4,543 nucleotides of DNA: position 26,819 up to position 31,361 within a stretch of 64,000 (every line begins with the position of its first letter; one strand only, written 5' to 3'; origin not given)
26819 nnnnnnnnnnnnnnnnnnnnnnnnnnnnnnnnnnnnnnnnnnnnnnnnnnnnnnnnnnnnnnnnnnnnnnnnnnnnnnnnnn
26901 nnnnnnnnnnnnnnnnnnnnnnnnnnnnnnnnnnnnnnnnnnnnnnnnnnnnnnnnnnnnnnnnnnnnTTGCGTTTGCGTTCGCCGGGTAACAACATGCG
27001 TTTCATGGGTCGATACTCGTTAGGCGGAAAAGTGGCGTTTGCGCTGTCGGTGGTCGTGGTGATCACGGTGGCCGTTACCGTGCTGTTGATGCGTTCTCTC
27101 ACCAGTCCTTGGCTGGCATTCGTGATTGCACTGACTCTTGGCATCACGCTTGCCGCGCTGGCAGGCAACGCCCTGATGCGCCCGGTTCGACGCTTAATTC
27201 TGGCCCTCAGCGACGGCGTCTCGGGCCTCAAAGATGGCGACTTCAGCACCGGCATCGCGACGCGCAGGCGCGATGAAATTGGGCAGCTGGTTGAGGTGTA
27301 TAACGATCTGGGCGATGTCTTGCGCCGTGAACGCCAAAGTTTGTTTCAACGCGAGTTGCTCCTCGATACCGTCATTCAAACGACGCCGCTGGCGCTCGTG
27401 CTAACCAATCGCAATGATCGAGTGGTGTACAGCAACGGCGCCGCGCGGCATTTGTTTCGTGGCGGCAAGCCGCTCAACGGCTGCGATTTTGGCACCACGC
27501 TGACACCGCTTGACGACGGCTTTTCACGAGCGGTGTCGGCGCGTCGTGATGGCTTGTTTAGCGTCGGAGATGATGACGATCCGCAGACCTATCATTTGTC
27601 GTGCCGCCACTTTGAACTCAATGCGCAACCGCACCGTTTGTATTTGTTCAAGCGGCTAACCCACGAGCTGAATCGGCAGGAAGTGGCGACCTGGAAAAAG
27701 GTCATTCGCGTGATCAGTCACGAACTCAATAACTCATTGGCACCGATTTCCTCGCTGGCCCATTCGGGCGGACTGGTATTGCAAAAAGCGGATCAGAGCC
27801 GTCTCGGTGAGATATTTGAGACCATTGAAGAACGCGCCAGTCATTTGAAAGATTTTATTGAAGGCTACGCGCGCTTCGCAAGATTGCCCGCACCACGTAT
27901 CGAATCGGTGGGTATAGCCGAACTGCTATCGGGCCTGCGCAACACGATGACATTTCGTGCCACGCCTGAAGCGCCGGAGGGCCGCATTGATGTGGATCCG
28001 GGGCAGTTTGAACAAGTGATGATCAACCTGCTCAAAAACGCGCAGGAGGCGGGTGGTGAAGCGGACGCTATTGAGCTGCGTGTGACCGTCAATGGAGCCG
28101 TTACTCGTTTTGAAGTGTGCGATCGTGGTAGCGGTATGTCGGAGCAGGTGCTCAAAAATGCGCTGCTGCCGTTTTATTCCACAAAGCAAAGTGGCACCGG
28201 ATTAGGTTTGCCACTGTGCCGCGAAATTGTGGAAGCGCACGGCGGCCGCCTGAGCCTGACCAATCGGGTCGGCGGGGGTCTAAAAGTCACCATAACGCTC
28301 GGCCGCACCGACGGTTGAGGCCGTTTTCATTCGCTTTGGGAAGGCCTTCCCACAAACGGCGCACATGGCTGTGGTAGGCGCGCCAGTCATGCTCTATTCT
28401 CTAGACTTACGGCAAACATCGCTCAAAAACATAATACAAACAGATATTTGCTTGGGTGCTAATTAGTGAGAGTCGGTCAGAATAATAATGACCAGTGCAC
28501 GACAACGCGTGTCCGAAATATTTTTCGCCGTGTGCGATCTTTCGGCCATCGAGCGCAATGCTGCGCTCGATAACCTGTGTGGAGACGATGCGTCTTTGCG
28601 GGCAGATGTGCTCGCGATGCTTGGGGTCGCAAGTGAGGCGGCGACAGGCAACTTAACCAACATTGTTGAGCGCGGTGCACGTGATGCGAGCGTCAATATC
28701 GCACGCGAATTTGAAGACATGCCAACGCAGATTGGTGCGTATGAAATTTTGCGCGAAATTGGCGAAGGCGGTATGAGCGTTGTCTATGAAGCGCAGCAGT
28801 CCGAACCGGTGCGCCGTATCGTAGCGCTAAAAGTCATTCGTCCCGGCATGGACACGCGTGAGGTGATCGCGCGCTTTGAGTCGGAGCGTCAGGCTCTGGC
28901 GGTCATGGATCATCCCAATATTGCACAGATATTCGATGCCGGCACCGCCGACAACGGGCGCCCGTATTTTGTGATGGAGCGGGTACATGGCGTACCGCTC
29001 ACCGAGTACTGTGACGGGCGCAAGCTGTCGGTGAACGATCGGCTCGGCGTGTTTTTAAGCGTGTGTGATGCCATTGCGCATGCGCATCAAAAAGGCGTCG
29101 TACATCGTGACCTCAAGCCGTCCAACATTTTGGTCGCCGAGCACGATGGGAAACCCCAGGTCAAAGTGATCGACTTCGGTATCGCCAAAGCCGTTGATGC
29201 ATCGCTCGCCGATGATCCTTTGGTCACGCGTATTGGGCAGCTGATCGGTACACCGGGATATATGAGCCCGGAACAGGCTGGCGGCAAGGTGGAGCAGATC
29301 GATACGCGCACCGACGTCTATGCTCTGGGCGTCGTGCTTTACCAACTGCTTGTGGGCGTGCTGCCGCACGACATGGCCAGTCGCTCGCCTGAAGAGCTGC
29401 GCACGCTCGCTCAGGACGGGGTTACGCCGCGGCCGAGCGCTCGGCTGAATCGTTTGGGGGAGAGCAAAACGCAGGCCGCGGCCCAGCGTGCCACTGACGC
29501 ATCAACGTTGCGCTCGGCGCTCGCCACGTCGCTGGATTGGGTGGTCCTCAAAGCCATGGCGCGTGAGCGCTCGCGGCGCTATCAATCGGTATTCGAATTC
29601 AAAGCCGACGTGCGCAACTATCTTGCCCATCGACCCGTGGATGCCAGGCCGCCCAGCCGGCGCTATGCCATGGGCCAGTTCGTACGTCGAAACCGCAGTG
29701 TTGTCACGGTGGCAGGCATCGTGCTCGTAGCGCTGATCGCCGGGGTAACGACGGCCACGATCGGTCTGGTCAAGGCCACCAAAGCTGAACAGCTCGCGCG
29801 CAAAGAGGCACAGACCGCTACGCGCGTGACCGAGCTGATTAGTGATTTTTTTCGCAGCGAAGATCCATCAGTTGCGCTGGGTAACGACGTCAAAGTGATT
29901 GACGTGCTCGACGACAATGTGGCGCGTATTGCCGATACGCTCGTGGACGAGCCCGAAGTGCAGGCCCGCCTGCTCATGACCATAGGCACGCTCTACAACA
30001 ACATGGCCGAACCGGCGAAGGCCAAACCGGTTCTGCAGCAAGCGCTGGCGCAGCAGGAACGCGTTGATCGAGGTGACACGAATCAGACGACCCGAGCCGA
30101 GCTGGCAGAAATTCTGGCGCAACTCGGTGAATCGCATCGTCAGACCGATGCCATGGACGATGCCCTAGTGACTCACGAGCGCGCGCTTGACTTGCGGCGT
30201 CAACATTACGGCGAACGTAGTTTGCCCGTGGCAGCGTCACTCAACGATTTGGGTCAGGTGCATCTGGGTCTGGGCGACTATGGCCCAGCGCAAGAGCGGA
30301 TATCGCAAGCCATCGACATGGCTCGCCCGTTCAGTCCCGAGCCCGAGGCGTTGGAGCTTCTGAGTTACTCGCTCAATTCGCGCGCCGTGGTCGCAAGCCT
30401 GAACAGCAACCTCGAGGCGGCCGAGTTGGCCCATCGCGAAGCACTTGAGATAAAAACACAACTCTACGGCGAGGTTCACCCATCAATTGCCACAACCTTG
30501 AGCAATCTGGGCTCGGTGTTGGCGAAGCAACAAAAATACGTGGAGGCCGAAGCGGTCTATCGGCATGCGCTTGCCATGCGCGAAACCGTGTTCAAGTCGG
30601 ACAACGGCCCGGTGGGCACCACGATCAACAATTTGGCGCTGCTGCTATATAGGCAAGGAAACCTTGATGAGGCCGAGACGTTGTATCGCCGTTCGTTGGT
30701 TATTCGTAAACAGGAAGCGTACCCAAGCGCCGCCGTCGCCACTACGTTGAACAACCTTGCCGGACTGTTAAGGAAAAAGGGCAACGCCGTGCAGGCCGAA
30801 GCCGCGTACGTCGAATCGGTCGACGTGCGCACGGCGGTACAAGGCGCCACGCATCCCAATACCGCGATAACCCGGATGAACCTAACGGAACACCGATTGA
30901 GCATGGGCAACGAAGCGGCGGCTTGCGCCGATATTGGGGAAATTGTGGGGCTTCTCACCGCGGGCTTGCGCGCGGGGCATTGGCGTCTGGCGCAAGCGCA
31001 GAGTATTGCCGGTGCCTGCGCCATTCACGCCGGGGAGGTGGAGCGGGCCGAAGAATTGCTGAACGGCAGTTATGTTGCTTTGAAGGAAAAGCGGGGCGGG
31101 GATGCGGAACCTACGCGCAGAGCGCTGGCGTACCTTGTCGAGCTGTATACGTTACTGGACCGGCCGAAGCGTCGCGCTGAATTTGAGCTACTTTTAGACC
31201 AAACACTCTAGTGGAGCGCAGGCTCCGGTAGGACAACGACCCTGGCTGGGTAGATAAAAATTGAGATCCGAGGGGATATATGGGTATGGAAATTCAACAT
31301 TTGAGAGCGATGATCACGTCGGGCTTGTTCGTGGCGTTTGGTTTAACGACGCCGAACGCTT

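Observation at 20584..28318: Sigma-54-wired MacB-type ABC efflux module whose kinase has no sensor domain (possible proteobacterial analogue of Bce-type transporter-coupled sensing)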

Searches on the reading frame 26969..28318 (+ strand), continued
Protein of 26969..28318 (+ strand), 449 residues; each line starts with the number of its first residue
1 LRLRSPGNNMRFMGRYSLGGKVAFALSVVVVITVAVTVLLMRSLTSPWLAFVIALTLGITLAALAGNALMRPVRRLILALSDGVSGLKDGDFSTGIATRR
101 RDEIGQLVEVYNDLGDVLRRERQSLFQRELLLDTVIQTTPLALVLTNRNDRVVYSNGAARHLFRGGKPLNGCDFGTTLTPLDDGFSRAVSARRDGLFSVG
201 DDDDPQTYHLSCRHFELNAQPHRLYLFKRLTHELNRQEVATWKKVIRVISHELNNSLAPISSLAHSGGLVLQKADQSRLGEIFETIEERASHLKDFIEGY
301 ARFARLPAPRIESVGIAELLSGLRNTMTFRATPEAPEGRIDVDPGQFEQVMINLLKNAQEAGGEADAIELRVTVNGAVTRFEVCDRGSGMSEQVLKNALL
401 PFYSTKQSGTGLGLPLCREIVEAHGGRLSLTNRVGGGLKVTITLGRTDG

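Call 33: predict_structure(alignment_id=A1)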
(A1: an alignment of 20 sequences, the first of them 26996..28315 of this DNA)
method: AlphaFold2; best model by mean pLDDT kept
length: 440 residues; sequences in the alignment: 20
mean_pLDDT: 67.0   pTM: 0.38
mean pLDDT of the five models: 67.0, 66.3, 65.8, 64.3, 63.7
residues with pLDDT >= 90: 16; 70-90: 215; 50-70: 79; < 50: 130
segments of 3 or more residues with pLDDT < 50: 1-5, 77-86, 112-130, 207-211, 223-263, 265-267, 269-297, 388-403
pLDDT, mean of each block of 10 residues (from residue 1): 52 81 88 86 86 82 69 55 49 56 55 43 38 78 80 84 87 87 77 77 62 75 44 43 42 39 46 45 46 50 87 86 86 85 82 71 88 83 54 36 55 77 81 75
secondary structure, 60 per line:
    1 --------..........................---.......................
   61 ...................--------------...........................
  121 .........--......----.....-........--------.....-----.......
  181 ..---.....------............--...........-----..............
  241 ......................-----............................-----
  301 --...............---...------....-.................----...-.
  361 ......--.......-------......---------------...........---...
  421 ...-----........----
elements in order: H9-34 H38-79 H94-129 E132-137 E142-146 H148-155 H165-168 H174-182 E186-190 E197-208 E211-221 H227-262 H268-295 E303-306 H307-317 E321-323 E330-333 H335-351 E360-366 E369-375 H383-388 H404-414 E418-423 E429-436
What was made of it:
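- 26996..28318 (+): Histidine kinase. By residue: TM1 13-32, loop 33-38 (RSLTSP), TM2 39-60, HAMP 61-125, PAS-like 126-224, DHp 225-296 (H-box SHELNNS) and catalytic domain 297-440. AlphaFold secondary structure and pLDDT (call 33).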

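Call 37: fold_search(model_id=the predicted structure, library=pdb)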
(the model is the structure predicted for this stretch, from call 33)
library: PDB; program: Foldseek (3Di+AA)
matches with E <= 10: 946; with E <= 0.001: 313
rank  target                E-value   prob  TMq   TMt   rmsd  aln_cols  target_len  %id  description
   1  9a5d_A                1.1e-20  1.00  0.31  0.23  30.4       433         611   17  Integrative model of WALK-YYCH by crosslinking MS and deep learning (released 2024-09-18)
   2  8a52_A                7.9e-17  1.00  0.29  0.34  26.4       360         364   21  Crystal structure of a chimeric LOV-Histidine kinase SB2F1 (asymmetrical variant, trigonal form with long c-axis) (released 2023-12-27)
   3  4i5s_B                1.7e-16  1.00  0.32  0.36  30.7       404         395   17  Structure and function of sensor histidine kinase (released 2013-03-27)
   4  8a7f_B                2.4e-16  1.00  0.29  0.34  27.2       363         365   21  Crystal structure of a chimeric LOV-Histidine kinase SB2F1-I66R mutant (asymmetrical variant, trigonal form with long  (released 2024-01-10)
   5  8a7h_A                2.5e-16  1.00  0.28  0.34  26.9       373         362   22  Crystal structure of a chimeric LOV-Histidine kinase SB2F1-I66R mutant (light state; asymmetrical variant, trigonal fo (released 2024-01-10)
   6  8a3u                  5.7e-16  1.00  0.31  0.36  27.3       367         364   20  Crystal structure of a chimeric LOV-Histidine kinase SB2F1 (symmetrical variant, trigonal form with short c-axis) (released 2023-12-20)
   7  8a7f_A                8.1e-16  1.00  0.28  0.34  26.7       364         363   22  Crystal structure of a chimeric LOV-Histidine kinase SB2F1-I66R mutant (asymmetrical variant, trigonal form with long  (released 2024-01-10)
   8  8a6x_B                1.0e-15  1.00  0.29  0.34  27.8       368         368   21  Crystal structure of a chimeric LOV-Histidine kinase SB2F1 (asymmetrical variant, trigonal form with long c axis) (released 2024-01-10)
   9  4gcz_A                1.5e-15  1.00  0.26  0.31  26.1       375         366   20  Structure of a blue-light photoreceptor (released 2013-06-19)
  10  4gcz_B                8.4e-15  1.00  0.26  0.30  24.8       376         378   19  Structure of a blue-light photoreceptor (released 2013-06-19)
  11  4i5s_A                9.3e-15  1.00  0.28  0.32  29.3       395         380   17  Structure and function of sensor histidine kinase (released 2013-03-27)
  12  3a0r_A                7.3e-12  1.00  0.31  0.40  19.2       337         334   17  Crystal structure of histidine kinase ThkA (TM1359) in complex with response regulator protein TrrA (TM1360) (released 2009-10-20)
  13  9qq6_A                1.3e-11  1.00  0.28  0.25  29.9       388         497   17  Structure of the Azotobacter vinelandii NifL-NifA complex (released 2025-06-18)
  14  9jfj_C                1.9e-11  1.00  0.31  0.56   9.4       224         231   23  Crystal structure of the cytoplasmic domain of ZraS in ADP-bound form (released 2025-03-26)
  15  9jfj_A                2.3e-11  1.00  0.33  0.58   7.4       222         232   22  Crystal structure of the cytoplasmic domain of ZraS in ADP-bound form (released 2025-03-26)
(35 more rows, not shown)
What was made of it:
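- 26996..28318 (+): Structural matches to WalK, VicK and LOV-kinase proteins (call 37).
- On Bce-type module: A PAS-like domain is present (calls 33, 37).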

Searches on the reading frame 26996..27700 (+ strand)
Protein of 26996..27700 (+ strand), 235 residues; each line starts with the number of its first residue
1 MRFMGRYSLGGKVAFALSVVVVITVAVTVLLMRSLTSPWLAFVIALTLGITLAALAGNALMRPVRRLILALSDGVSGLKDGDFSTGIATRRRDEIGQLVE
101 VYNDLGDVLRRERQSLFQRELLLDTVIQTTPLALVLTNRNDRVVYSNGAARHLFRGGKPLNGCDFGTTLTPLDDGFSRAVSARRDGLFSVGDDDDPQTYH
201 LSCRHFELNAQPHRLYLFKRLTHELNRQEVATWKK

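Call 60: search_protein_representatives(protein=window:26996-27700:+)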
Query: 235 residues. Proteins with E-value up to 0.001 (for the whole library): 1215; up to 1e-10: 396; up to 1e-30: 113. The best 150 are listed.
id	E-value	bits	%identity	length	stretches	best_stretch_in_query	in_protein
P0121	9.9e-64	231.3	52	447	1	6-235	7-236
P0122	1.3e-61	224.4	57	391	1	37-235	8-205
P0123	1.1e-55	204.9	48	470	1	7-235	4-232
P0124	2.6e-55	203.7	45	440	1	7-235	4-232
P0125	1.2e-54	201.5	45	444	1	6-235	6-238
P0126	3.4e-53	196.8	47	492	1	19-235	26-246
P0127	3.5e-53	196.8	47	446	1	8-235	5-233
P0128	5.8e-53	196.1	51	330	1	34-235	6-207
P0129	1.0e-52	195.2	43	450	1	8-235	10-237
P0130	4.1e-51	190.0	46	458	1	7-235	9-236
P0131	4.2e-50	186.7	42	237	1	6-234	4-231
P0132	1.1e-49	185.3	47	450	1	19-235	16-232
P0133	2.4e-48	181.0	56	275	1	69-235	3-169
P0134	3.2e-48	180.5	42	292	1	4-235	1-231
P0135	9.1e-48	179.1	57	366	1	69-235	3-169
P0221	1.5e-32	129.3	32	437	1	8-235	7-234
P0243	1.0e-29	120.0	30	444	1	5-234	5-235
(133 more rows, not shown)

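Call 61: find_encoding_contigs(protein=P0243, flank=10000, max_places=1)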
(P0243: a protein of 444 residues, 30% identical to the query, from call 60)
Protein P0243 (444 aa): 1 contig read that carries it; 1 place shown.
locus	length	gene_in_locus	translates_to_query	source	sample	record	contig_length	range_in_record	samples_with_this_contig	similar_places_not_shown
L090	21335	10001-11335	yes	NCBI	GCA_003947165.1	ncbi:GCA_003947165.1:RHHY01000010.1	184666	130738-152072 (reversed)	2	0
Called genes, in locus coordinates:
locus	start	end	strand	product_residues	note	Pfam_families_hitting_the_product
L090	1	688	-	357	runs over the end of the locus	PF07143:AttH, PF17186:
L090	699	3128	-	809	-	PF12704:MacB_PCD (weak), PF02687:FtsX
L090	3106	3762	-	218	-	PF00005:ABC_tran, PF02463:SMC_N (weak), PF13555:AAA_29 (faint), PF13304:AAA_21 (faint)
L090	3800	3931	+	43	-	-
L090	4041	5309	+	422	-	PF25917:BSH_RND (faint), PF25984:BSH_YknX (faint), PF25989:YknX_C (weak)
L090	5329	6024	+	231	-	PF00005:ABC_tran, PF02463:SMC_N (faint), PF13304:AAA_21 (faint)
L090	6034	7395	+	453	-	PF12704:MacB_PCD, PF02687:FtsX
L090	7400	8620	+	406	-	PF12704:MacB_PCD, PF02687:FtsX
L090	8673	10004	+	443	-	PF00072:Response_reg, PF00158:Sigma54_activat, PF14532:Sigma54_activ_2, PF25601:AAA_lid_14, PF02954:HTH_8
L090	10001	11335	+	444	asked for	PF08448:PAS_4 (weak), PF02518:HATPase_c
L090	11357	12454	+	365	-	-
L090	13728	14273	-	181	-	PF01066:CDP-OH_P_transf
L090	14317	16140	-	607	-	PF01541:GIY-YIG, PF27096:UvrC_M, PF02151:UVR (weak), PF22920:UvrC_RNaseH, PF08459:UvrC_RNaseH_dom, PF00633:HHH (faint), PF14520:HHH_5 (weak)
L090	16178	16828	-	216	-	PF00072:Response_reg, PF00196:GerE, PF08281:Sigma70_r4_2 (faint)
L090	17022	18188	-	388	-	PF00375:SDF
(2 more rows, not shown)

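Call 62: find_encoding_contigs(protein=P0221, flank=10000, max_places=1)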
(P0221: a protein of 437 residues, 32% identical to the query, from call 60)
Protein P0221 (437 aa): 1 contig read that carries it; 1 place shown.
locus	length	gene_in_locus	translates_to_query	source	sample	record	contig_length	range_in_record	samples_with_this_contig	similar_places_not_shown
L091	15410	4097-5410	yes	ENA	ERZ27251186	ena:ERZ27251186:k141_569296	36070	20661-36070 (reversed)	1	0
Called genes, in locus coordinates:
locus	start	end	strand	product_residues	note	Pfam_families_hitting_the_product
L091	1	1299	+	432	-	?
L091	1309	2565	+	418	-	PF12704:MacB_PCD, PF02687:FtsX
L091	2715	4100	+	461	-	PF00072:Response_reg, PF00158:Sigma54_activat, PF14532:Sigma54_activ_2, PF25601:AAA_lid_14, PF02954:HTH_8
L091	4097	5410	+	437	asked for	PF02518:HATPase_c, PF14501:HATPase_c_5 (weak)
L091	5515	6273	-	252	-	-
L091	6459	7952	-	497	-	PF13434:Lys_Orn_oxgnase (faint), PF07992:Pyr_redox_2, PF13738:Pyr_redox_3, PF00070:Pyr_redox (weak)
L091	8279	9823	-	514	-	PF13192:Thioredoxin_3 (weak), PF01946:Thi4 (faint), PF00890:FAD_binding_2 (faint), PF01134:GIDA (faint), PF07992:Pyr_redox_2, PF12831:FAD_oxidored (weak), PF13738:Pyr_redox_3, PF00070:Pyr_redox, +2 more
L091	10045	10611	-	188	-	PF00578:AhpC-TSA, PF08534:Redoxin, PF02630:SCO1-SenC (faint), PF10417:1-cysPrx_C (weak)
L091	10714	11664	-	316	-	PF00126:HTH_1, PF03466:LysR_substrate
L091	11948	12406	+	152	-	-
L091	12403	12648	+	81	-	PF01381:HTH_3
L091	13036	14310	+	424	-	PF02403:Seryl_tRNA_N, PF00587:tRNA-synt_2b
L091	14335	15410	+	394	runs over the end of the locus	PF00108:Thiolase_N, PF02803:Thiolase_C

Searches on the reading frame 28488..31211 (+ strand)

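Call 3: search_protein_families(library=pfam, proteins=[window:28488-31211:+], max_evalue=0.01)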
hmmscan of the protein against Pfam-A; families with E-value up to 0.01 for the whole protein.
window:28488-31211:+ (907 aa): 19 families
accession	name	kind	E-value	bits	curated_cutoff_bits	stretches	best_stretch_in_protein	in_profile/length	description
PF13424.12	TPR_12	-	5.9e-45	151.8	30.1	4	539-613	2-76/77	Tetratricopeptide repeat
PF00069.31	Pkinase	-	7.6e-41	140.7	31.7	1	85-300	1-203/263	Protein kinase domain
PF13374.12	TPR_10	-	3.9e-36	122.5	27.5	4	711-742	3-34/42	Tetratricopeptide repeat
PF07714.23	PK_Tyr_Ser-Thr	-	8.5e-27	94.5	23.1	1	87-321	3-231/258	Protein tyrosine and serine/threonine kinase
PF24885.1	TPR_NPHP3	-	1.6e-21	77.3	100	2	642-745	115-218/239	Nephrocystin-3 TPR domain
PF00515.34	TPR_1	-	5e-20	70.9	27.8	2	714-739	5-30/34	Tetratricopeptide repeat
PF07719.23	TPR_2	-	1.1e-13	50.6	27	2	714-739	5-30/34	Tetratricopeptide repeat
PF13181.12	TPR_8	-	1.5e-13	50.1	25.7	0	714-737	5-28/34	Tetratricopeptide repeat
PF13176.12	TPR_7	-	9.6e-13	47.6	27.9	2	670-700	1-31/36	Tetratricopeptide repeat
PF17874.7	TPR_MalT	-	6.1e-09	36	45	2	636-773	50-183/336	MalT-like TPR region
PF13432.12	TPR_16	-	3.7e-07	30.9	32.7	0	715-746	36-62/65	Tetratricopeptide repeat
PF03109.22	ABC1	-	8.6e-07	28.8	22.9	1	160-239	144-220/244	ABC1 atypical kinase-like domain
PF01636.29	APH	-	1.3e-05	25.6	23.2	1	199-234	165-198/239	Phosphotransferase enzyme family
PF07721.20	TPR_4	-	7.9e-05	23.4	27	1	715-735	6-26/26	Tetratricopeptide repeat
PF06293.20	Kdo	-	0.00011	22.2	21.3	1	158-231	91-167/207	Lipopolysaccharide kinase (Kdo/WaaP) family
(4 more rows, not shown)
